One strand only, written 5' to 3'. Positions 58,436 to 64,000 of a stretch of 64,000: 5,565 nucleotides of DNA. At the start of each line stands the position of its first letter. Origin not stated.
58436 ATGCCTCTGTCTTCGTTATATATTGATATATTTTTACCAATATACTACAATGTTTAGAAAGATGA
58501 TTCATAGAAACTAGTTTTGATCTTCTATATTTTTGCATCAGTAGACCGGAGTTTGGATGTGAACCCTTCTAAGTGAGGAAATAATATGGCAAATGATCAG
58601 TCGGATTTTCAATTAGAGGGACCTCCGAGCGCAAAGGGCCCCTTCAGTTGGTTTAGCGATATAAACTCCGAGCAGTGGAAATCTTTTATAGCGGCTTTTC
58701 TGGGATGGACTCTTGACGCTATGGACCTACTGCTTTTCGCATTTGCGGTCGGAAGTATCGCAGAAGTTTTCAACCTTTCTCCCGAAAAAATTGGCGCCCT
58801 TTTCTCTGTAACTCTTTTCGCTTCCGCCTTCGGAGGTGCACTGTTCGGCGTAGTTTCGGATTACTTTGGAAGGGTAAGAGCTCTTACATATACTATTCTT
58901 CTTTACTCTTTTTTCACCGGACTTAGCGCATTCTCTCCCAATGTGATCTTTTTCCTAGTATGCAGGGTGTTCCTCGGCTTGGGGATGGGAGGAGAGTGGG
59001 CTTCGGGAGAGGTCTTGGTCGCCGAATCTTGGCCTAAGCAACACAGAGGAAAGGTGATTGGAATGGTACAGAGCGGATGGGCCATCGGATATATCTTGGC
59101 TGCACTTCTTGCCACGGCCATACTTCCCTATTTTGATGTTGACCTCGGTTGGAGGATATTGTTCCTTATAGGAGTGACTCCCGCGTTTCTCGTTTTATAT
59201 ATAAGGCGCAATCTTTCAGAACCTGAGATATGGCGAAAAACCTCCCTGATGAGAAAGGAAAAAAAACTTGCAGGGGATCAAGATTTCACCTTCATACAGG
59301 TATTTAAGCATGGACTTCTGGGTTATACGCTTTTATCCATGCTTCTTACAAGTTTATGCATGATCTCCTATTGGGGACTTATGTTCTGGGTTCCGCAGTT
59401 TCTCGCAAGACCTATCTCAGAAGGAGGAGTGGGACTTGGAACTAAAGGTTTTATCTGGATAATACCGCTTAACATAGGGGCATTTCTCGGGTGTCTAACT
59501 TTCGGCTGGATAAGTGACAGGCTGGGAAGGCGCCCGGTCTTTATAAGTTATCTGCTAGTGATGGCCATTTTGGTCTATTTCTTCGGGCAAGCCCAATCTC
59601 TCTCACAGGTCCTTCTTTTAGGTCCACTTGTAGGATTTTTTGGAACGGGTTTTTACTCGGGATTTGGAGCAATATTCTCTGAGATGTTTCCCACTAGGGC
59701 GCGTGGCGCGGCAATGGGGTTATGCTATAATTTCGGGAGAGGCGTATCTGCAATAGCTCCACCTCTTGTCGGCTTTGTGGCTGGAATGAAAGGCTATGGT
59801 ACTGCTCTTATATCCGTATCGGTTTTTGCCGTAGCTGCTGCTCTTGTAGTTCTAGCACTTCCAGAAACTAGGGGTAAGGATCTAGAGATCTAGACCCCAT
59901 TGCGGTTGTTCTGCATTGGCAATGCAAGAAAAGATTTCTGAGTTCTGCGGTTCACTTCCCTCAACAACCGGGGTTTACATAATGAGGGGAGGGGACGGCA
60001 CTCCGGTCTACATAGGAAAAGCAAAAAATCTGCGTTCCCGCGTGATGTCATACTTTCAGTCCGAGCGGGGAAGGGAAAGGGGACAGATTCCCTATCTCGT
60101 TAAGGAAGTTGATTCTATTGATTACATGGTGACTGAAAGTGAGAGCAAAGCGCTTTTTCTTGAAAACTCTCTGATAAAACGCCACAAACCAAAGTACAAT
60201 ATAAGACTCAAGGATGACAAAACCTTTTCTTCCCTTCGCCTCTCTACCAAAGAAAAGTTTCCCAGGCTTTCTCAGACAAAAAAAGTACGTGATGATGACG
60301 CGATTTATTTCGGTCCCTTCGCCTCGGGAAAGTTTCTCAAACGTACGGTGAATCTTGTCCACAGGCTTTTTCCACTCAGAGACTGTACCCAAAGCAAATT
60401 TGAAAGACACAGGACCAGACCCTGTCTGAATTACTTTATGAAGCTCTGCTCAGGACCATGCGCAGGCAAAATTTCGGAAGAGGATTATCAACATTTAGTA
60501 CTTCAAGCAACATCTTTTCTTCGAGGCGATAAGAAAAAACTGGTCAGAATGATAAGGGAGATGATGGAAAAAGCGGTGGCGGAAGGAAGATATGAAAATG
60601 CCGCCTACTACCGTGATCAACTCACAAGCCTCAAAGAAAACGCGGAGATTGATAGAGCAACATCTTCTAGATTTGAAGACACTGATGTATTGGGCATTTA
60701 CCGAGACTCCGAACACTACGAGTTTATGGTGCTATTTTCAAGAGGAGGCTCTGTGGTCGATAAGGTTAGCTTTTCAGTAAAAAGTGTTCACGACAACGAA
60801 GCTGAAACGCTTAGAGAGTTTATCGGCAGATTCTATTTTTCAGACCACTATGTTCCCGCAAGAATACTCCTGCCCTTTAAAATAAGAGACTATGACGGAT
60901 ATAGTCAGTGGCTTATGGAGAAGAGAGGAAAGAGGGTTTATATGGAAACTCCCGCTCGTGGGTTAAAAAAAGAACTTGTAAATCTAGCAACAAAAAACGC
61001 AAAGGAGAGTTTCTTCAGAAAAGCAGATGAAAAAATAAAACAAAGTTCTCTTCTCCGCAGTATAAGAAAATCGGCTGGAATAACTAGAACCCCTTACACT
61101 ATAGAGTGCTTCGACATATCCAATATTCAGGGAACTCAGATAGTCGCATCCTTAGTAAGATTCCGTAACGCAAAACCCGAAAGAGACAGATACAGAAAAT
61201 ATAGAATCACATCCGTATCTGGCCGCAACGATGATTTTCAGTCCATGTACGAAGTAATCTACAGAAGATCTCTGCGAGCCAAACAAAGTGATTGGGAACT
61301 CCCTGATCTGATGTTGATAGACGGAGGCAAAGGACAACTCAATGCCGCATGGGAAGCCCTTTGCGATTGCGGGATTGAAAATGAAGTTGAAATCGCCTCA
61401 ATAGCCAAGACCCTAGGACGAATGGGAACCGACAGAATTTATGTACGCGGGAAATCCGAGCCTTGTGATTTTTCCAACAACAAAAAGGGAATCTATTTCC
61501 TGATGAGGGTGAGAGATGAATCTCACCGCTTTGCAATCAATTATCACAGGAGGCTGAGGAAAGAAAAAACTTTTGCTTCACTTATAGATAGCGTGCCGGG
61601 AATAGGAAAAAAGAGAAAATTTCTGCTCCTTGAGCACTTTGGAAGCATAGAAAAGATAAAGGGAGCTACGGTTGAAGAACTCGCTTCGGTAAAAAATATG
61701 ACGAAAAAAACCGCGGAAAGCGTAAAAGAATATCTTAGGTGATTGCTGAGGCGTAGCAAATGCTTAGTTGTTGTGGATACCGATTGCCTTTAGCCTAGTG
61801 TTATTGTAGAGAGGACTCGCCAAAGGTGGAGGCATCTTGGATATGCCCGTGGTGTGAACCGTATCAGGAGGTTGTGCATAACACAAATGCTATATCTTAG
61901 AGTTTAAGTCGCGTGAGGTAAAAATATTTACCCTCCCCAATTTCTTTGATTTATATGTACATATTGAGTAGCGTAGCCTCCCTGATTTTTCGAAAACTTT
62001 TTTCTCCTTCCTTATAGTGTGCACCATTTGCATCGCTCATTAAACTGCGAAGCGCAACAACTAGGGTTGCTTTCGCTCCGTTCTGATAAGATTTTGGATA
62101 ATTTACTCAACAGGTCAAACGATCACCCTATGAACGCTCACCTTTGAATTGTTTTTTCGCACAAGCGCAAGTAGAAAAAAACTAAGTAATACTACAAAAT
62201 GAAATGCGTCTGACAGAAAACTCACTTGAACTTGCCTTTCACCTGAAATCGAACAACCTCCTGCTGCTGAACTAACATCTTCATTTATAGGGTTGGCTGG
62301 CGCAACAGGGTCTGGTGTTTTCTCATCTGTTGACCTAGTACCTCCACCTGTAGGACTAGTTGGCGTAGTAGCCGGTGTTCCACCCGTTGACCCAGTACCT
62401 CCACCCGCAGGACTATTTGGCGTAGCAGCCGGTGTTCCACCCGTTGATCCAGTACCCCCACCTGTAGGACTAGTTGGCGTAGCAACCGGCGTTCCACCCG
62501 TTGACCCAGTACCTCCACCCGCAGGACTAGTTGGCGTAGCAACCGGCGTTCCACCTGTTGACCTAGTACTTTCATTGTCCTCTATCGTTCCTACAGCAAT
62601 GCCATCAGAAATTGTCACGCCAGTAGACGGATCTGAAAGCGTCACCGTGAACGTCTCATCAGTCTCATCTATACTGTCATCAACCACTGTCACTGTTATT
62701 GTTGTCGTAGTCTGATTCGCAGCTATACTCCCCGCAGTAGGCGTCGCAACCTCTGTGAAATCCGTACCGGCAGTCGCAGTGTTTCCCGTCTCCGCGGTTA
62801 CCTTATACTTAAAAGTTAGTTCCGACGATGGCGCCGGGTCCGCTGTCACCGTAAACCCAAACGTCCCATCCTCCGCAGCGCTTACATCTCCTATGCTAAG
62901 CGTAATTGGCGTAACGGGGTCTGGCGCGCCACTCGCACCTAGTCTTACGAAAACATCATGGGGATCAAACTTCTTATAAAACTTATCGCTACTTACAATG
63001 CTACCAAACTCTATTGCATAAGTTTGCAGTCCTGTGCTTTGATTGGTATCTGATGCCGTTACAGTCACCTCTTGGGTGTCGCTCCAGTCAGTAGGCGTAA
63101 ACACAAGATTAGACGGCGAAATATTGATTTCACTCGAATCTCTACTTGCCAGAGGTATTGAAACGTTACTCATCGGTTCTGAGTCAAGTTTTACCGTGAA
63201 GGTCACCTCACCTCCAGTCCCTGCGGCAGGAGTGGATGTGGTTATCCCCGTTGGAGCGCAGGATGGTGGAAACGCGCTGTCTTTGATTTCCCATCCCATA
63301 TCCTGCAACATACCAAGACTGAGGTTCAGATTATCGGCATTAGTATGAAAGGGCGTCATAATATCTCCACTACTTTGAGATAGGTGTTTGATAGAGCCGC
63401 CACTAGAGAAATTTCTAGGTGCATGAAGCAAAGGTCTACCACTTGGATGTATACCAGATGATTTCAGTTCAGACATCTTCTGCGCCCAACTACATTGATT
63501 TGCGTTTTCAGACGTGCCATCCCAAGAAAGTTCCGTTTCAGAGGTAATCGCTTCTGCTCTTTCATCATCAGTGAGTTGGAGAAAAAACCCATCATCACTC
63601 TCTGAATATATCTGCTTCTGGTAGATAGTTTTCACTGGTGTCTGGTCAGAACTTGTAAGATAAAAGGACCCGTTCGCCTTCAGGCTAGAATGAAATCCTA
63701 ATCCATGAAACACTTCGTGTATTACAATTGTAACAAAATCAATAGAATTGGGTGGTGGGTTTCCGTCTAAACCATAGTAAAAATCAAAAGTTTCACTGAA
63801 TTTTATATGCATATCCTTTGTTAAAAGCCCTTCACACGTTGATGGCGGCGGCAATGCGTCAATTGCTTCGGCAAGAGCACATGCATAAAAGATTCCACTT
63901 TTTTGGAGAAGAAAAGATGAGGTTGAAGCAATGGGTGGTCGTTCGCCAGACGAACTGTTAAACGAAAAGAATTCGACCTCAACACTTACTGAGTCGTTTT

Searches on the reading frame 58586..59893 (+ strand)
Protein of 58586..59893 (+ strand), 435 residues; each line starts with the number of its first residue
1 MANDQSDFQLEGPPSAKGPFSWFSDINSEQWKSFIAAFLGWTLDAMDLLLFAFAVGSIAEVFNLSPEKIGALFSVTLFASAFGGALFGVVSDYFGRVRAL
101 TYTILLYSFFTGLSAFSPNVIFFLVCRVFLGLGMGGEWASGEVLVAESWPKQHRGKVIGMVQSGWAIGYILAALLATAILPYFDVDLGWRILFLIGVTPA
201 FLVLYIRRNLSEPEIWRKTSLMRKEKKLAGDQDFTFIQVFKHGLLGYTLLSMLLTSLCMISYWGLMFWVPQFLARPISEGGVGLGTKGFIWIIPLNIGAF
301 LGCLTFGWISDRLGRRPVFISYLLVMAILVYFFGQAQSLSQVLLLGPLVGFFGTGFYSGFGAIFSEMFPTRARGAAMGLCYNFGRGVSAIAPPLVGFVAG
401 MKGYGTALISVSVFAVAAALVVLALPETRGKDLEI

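Call 10: search_protein_families(library=pfam, proteins=[window:58586-59893:+])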
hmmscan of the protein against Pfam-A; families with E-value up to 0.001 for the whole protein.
window:58586-59893:+ (435 aa): 3 families
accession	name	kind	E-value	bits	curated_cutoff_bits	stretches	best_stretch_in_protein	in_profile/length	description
PF07690.21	MFS_1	-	4e-46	158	33.4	2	40-275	4-230/347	Major Facilitator Superfamily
PF00083.30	Sugar_tr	-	8.1e-34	117.7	22.3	2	68-210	47-191/452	Sugar (and other) transporter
PF12832.13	MFS_1_like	-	1.5e-06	28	25.2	1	63-387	30-349/373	MFS_1 like family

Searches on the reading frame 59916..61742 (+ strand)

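Call 49: search_protein_families(library=ncbifam, proteins=[window:59916-61742:+])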
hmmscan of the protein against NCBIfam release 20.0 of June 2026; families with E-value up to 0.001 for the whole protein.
window:59916-61742:+ (608 aa): 16 families
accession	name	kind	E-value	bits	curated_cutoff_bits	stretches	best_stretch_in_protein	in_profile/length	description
TIGR00194.1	uvrC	equivalog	2.5e-160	535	285.45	1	13-588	7-574/574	excinuclease ABC subunit UvrC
NF001824.0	PRK00558.1-5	equivalog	3.6e-138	461.8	451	1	11-607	11-644/652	excinuclease ABC subunit UvrC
NF011263.0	PRK14669.1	equivalog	2.5e-137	459.1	1108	1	3-602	3-597/624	excinuclease ABC subunit C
NF011260.0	PRK14666.1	equivalog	9.8e-125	417.9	649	2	12-327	7-321/698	excinuclease ABC subunit C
NF011262.0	PRK14668.1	equivalog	2.4e-114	382.8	544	1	5-606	4-576/577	excinuclease ABC subunit C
NF011261.0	PRK14667.1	equivalog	3.5e-111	372.5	818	1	6-607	5-565/567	excinuclease ABC subunit C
NF011264.0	PRK14670.1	equivalog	1.3e-97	327.5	1021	1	12-606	13-588/602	excinuclease ABC subunit C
NF011266.0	PRK14672.1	equivalog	3.8e-91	306.5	1504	2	13-319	17-314/691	excinuclease ABC subunit C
NF005906.0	PRK07883.1-4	equivalog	1.4e-62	211.9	495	1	12-339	210-532/563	DEDD exonuclease domain-containing protein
NF005907.0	PRK07883.1-5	equivalog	1.6e-47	162.2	454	1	10-244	223-456/584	DEDD exonuclease domain-containing protein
NF005905.0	PRK07883.1-3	equivalog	4.9e-37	127.8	508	1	7-242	216-446/581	DEDD exonuclease domain-containing protein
NF005904.0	PRK07883.1-2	equivalog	7.4e-34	117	969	1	10-239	225-452/584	DEDD exonuclease domain-containing protein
NF005903.0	PRK07883.1-1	equivalog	1.5e-24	86.5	1038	1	10-237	241-462/642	DEDD exonuclease domain-containing protein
NF007833.0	PRK10545.1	equivalog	1.3e-22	80.4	367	1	5-201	22-212/289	excinuclease Cho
NF010337.0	PRK13766.1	equivalog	4.7e-08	31.6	610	1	550-606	718-774/781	Hef nuclease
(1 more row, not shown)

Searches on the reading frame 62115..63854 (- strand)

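Call 49: search_protein_families(library=ncbifam, proteins=[window:62115-63854:-])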
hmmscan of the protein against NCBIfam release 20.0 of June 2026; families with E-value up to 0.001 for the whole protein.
window:62115-63854:- (579 aa): 2 families
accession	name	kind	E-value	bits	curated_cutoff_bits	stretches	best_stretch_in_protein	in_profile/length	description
NF038122.1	metallo_LGF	subfamily_domain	3.7e-08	33.8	80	1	14-188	117-273/274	NF038122 family metalloprotease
TIGR00845.1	caca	equivalog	1.1e-05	23.5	679.85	1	312-421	392-496/921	sodium/calcium exchanger 1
